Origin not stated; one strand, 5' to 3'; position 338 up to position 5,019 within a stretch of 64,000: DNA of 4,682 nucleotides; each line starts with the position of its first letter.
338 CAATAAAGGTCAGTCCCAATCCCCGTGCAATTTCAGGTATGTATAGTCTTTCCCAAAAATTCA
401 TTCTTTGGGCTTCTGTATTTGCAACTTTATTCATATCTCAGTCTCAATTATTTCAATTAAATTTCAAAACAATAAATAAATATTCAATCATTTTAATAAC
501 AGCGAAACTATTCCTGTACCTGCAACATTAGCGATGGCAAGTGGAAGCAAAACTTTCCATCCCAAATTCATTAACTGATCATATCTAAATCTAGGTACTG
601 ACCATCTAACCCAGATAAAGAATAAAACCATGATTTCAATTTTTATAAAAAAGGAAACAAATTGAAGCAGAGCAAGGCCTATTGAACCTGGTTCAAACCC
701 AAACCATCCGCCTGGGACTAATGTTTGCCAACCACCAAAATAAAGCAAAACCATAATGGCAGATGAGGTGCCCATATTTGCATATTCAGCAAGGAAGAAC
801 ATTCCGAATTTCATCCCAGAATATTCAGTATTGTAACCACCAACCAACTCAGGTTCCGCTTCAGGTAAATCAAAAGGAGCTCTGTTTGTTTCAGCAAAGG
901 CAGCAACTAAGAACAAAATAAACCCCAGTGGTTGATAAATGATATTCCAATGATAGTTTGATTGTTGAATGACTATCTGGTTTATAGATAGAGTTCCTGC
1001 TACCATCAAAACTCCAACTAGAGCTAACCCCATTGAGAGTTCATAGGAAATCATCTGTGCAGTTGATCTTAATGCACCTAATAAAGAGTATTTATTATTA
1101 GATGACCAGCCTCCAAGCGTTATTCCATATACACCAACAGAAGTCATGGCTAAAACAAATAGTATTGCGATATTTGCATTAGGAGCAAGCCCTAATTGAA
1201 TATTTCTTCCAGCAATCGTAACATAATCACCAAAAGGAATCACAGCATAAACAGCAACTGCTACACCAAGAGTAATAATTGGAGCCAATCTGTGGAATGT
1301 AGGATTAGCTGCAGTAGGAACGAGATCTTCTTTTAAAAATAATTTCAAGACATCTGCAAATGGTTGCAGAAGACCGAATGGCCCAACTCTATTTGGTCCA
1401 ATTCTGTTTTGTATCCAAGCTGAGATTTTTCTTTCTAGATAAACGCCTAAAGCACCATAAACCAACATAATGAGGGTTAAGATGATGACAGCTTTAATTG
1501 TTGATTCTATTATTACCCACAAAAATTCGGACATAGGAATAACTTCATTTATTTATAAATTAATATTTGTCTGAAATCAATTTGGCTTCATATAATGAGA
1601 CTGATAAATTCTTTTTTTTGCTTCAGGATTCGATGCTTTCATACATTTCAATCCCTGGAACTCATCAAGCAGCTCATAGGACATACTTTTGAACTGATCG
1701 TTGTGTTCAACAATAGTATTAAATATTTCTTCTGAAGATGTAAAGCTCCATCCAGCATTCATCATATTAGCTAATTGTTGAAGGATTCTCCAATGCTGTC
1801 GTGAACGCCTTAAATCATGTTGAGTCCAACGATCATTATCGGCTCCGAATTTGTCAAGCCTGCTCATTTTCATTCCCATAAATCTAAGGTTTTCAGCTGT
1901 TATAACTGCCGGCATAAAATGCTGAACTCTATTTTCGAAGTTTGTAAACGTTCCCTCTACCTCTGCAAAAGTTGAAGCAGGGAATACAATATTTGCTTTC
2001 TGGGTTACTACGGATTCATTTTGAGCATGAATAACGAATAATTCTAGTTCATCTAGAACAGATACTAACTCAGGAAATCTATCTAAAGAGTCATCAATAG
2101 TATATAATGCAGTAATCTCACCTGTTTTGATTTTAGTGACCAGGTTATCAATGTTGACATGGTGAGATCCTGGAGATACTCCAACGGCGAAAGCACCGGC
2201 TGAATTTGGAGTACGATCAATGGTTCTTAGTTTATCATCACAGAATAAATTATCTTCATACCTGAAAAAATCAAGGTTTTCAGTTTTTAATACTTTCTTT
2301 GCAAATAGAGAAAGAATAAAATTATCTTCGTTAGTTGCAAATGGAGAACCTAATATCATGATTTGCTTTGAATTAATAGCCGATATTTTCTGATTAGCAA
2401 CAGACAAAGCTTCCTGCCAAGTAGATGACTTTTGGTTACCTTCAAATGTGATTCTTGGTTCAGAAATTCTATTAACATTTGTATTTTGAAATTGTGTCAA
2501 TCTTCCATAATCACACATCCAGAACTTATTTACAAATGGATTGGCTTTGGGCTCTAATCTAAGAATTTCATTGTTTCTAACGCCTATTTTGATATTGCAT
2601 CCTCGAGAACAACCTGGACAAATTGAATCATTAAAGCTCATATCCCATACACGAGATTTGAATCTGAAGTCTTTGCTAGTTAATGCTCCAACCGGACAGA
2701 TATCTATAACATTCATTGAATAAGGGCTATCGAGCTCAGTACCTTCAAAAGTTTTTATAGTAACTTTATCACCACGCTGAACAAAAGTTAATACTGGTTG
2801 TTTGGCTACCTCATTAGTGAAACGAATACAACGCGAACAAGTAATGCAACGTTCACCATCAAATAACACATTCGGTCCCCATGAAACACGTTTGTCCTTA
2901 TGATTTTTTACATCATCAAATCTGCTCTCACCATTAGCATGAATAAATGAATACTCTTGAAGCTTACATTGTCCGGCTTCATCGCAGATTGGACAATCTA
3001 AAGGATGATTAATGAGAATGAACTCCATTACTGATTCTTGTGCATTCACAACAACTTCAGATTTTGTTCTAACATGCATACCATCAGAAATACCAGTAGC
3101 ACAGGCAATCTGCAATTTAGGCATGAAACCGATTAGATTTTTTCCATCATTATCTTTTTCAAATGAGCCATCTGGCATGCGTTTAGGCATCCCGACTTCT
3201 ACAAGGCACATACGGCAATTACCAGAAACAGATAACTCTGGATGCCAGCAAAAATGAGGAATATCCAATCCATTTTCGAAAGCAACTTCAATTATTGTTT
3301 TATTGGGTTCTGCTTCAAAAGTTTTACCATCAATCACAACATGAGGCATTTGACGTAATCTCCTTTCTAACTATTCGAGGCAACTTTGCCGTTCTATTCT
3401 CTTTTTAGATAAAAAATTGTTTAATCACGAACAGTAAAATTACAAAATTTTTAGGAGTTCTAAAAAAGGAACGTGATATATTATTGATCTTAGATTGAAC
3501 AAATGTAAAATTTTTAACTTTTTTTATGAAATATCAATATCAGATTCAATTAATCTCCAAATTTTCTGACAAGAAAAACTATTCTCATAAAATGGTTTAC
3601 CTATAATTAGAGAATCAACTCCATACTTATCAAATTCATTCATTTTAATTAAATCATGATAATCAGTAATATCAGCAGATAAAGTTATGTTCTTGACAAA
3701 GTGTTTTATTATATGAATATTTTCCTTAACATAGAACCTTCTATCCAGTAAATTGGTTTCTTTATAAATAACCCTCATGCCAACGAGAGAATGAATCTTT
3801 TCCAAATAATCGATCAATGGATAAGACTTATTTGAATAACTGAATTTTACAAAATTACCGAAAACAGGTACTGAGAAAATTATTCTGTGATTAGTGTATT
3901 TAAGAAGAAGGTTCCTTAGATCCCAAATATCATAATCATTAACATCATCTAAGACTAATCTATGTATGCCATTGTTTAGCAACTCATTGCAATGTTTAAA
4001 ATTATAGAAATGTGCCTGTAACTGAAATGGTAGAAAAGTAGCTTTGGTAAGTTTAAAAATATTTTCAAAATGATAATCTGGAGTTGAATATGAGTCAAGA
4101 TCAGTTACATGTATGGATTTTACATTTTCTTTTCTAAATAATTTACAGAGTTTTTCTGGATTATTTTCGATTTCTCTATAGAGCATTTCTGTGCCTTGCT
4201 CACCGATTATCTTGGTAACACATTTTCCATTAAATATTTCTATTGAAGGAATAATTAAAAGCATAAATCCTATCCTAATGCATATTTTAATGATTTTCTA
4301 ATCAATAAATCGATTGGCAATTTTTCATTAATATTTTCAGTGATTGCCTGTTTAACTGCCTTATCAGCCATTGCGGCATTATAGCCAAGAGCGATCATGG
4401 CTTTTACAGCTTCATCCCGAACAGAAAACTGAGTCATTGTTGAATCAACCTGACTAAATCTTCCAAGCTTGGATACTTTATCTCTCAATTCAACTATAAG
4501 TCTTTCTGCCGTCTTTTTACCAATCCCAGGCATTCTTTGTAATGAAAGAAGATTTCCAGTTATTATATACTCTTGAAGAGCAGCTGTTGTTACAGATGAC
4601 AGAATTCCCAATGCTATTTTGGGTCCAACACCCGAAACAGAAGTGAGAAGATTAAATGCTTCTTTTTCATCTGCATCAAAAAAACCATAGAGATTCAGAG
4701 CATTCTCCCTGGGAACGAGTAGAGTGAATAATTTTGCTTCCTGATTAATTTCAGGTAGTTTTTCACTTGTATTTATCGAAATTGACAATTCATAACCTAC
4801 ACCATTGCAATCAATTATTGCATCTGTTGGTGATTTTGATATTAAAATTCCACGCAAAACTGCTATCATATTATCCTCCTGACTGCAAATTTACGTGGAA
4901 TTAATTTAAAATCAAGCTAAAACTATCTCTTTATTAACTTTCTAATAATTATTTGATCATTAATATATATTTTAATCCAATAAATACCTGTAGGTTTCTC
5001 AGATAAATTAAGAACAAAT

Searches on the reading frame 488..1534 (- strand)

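Call 83: search_protein_families(library=pfam, proteins=[window:488-1534:-], max_evalue=0.00001)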
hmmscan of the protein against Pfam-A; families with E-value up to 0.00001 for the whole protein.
window:488-1534:- (348 aa): 1 family
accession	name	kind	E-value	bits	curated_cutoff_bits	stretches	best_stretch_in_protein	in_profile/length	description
PF00146.26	NADHdh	-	1.4e-122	409.1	27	1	14-338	2-295/298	NADH dehydrogenase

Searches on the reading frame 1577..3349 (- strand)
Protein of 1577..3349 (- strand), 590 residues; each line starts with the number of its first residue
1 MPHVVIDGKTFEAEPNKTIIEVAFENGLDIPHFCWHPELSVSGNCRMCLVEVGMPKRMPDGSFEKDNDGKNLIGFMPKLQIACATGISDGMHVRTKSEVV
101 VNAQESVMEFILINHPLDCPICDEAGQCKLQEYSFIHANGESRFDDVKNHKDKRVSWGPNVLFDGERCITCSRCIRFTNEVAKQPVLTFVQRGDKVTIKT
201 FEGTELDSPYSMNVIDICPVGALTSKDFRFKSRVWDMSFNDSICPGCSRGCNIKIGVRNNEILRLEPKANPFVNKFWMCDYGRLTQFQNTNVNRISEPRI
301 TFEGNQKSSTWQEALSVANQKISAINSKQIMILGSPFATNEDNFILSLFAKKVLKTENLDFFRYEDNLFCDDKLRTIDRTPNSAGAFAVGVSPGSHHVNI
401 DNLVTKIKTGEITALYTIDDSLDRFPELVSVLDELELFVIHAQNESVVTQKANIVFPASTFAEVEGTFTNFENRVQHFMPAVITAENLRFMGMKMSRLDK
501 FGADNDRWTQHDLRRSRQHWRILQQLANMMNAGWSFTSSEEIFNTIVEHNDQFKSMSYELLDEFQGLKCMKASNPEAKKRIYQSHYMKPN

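Call 10: search_protein_families(library=pfam, proteins=[window:1577-3349:-], max_evalue=0.001)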
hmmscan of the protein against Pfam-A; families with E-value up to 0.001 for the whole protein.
window:1577-3349:- (590 aa): 7 families
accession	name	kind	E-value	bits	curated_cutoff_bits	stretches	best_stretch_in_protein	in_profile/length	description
PF22117.2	Fer4_Nqo3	-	3.9e-25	88.3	27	1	158-224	1-67/67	NADH-quinone oxidoreductase subunit 3, ferredoxin-like domain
PF00384.28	Molybdopterin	-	1.5e-13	51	24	1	382-485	232-337/353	Molybdopterin oxidoreductase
PF10588.14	NADH-G_4Fe-4S_3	-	1.6e-13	50.3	27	1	105-135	2-32/40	NADH-ubiquinone oxidoreductase-G iron-sulfur binding region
PF13510.11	Fer2_4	-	1.1e-12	48.2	22.8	1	4-97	6-81/82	2Fe-2S iron-sulfur cluster binding domain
PF00111.32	Fer2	-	6.2e-09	36.1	21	1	6-65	3-60/77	2Fe-2S iron-sulfur cluster binding domain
PF04879.21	Molybdop_Fe4S4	-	1.3e-07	31.9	22.7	1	237-283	1-47/55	Molybdopterin oxidoreductase Fe4S4 domain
PF22151.2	Fer4_NDSU1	-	2.3e-05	24.2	23.8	1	250-284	14-48/51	NADH-ubiquinone oxidoreductase NDSU1/NuoG-like, 4Fe-4S domain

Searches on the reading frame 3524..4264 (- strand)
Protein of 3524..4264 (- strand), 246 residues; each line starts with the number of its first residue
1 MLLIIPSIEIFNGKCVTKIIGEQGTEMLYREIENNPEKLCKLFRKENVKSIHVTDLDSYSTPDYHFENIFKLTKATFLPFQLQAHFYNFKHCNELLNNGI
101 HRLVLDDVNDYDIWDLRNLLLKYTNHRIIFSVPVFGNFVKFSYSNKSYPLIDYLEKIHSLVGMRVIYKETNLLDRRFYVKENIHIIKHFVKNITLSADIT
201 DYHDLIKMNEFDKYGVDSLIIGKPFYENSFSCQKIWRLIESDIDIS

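Call 83: search_protein_families(library=pfam, proteins=[window:3524-4264:-], max_evalue=0.00001)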
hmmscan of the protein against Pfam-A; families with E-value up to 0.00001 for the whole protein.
window:3524-4264:- (246 aa): 1 family
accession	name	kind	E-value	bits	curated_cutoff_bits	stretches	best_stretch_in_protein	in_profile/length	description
PF00977.27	His_biosynth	-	2.2e-15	57.2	23.6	1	4-230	2-227/228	Histidine biosynthesis protein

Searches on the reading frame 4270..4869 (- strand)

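Call 83: search_protein_families(library=pfam, proteins=[window:4270-4869:-], max_evalue=0.00001)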
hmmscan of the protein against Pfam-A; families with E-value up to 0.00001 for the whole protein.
window:4270-4869:- (199 aa): 4 families
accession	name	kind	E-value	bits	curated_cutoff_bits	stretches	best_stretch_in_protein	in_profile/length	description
PF01330.27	RuvA_N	-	1.2e-20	73.8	23.6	1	1-62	1-61/61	RuvA N terminal domain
PF14520.12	HHH_5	-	2.3e-16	60.4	27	1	72-130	1-57/57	Helix-hairpin-helix domain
PF07499.19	RuvA_C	-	6.5e-09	36.6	24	1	150-196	2-45/47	RuvA, C-terminal domain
PF21176.3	RecR_HhH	-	9.5e-06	25.8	27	0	109-127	7-25/45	RecR, helix-hairpin-helix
